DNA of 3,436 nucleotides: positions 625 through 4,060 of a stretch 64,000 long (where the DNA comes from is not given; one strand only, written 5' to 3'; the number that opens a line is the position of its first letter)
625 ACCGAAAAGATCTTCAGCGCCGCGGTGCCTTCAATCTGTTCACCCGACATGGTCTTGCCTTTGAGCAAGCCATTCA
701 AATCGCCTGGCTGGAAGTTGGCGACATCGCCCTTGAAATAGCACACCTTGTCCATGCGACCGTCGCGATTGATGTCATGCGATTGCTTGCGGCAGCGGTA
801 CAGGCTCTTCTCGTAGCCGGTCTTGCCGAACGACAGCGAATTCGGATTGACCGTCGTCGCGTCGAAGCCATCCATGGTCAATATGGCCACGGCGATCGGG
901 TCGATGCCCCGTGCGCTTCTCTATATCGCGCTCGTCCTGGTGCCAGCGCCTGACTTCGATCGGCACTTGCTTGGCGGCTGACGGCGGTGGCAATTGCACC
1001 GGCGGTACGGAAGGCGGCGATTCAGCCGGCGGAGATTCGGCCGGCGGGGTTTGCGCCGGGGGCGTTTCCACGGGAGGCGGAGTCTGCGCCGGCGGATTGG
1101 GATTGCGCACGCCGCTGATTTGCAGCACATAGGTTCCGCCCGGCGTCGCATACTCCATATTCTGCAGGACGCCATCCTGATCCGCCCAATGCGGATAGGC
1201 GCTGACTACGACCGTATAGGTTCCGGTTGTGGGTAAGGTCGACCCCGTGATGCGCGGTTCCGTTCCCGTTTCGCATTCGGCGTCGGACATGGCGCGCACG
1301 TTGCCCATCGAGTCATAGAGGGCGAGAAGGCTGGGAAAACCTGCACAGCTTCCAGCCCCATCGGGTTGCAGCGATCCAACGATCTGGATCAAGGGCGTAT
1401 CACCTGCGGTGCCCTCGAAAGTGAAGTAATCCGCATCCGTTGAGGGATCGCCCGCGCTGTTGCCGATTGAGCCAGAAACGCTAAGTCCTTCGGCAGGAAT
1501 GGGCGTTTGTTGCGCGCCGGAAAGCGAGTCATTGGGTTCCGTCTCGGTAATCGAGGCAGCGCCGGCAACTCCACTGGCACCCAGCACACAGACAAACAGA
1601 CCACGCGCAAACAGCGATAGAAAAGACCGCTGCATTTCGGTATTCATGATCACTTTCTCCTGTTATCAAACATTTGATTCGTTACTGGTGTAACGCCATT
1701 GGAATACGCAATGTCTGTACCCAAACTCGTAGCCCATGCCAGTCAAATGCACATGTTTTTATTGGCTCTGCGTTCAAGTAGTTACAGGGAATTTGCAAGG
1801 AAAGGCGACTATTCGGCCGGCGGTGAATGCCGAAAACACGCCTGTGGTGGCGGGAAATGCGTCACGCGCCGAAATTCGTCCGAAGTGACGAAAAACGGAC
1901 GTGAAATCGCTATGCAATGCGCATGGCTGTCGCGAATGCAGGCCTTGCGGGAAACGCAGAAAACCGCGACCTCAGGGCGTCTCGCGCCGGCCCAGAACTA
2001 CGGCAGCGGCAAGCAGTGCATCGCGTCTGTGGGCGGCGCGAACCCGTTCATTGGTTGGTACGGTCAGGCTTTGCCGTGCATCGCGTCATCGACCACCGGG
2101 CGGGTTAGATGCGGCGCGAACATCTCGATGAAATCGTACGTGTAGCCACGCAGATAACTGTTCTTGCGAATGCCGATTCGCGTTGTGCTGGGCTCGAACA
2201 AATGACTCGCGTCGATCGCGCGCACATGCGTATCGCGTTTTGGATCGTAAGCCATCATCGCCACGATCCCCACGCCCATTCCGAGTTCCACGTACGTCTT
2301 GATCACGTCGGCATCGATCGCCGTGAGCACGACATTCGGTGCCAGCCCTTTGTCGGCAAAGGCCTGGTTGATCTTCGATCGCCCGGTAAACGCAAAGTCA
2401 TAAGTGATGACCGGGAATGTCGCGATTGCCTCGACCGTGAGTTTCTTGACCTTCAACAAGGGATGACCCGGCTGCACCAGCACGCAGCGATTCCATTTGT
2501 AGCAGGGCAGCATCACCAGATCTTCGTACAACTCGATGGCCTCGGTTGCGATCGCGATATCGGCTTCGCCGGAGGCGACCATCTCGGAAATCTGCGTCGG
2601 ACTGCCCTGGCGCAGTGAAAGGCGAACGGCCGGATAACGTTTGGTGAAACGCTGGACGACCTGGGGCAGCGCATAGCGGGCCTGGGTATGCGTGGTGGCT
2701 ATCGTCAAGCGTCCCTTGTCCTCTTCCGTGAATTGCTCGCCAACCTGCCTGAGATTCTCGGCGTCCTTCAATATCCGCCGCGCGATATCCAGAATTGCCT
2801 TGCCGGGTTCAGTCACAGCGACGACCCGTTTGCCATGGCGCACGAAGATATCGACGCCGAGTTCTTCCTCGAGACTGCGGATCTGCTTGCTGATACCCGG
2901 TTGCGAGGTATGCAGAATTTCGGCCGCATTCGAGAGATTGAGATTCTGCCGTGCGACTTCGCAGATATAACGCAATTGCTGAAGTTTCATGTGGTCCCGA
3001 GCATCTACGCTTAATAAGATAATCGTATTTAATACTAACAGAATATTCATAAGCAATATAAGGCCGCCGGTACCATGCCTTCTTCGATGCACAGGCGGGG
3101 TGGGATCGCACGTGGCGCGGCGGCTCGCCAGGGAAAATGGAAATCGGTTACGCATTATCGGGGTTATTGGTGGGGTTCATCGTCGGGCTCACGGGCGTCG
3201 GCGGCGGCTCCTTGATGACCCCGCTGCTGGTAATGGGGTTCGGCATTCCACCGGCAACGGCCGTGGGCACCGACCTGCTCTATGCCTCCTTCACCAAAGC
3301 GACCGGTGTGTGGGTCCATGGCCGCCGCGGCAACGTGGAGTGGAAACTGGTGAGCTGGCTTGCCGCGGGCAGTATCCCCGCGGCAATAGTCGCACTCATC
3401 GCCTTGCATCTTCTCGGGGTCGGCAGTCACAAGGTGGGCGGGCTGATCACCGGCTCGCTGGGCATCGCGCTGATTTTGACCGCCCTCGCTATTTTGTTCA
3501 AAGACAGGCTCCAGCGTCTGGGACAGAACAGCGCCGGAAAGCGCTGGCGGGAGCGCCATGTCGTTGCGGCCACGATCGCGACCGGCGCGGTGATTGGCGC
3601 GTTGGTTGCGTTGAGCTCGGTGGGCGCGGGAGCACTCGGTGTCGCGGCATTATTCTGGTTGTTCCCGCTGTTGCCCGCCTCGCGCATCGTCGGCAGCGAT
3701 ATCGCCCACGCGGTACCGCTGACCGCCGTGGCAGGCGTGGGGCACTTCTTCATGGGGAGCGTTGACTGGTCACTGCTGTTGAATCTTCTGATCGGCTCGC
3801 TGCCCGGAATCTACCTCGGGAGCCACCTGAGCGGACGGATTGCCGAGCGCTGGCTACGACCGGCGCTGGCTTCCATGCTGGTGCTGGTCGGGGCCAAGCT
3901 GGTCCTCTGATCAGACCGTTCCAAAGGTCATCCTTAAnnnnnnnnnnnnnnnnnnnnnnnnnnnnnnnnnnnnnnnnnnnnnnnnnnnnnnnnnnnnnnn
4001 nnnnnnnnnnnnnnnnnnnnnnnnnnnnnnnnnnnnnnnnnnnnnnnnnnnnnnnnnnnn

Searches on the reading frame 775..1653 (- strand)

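Call 35: search_protein_families(library=pfam, proteins=[window:775-1653:-], max_evalue=0.001)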
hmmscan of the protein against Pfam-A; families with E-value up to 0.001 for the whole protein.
window:775-1653:- (292 aa): 1 family
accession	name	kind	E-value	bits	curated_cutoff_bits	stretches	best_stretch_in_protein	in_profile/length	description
PF04151.21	PPC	-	0.00058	21.1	25.9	0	73-152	1-70/70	Bacterial pre-peptidase C-terminal domain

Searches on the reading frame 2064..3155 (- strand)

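Call 35: search_protein_families(library=pfam, proteins=[window:2064-3155:-], max_evalue=0.001)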
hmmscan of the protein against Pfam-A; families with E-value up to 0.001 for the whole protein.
window:2064-3155:- (363 aa): 2 families
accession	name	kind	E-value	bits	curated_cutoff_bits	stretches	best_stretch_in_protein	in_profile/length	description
PF03466.25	LysR_substrate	-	4.2e-41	141.1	28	1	144-349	2-207/209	LysR substrate binding domain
PF00126.33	HTH_1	-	6.5e-17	61.7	26.6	1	58-118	1-59/60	Bacterial regulatory helix-turn-helix protein, lysR family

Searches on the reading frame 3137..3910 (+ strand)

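Call 35: search_protein_families(library=pfam, proteins=[window:3137-3910:+], max_evalue=0.001)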
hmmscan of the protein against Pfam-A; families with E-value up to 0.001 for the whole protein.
window:3137-3910:+ (257 aa): 1 family
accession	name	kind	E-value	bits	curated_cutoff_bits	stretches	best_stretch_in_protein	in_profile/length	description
PF01925.25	TauE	-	1e-50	173.1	32.6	1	6-255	2-237/237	Sulfite exporter TauE/SafE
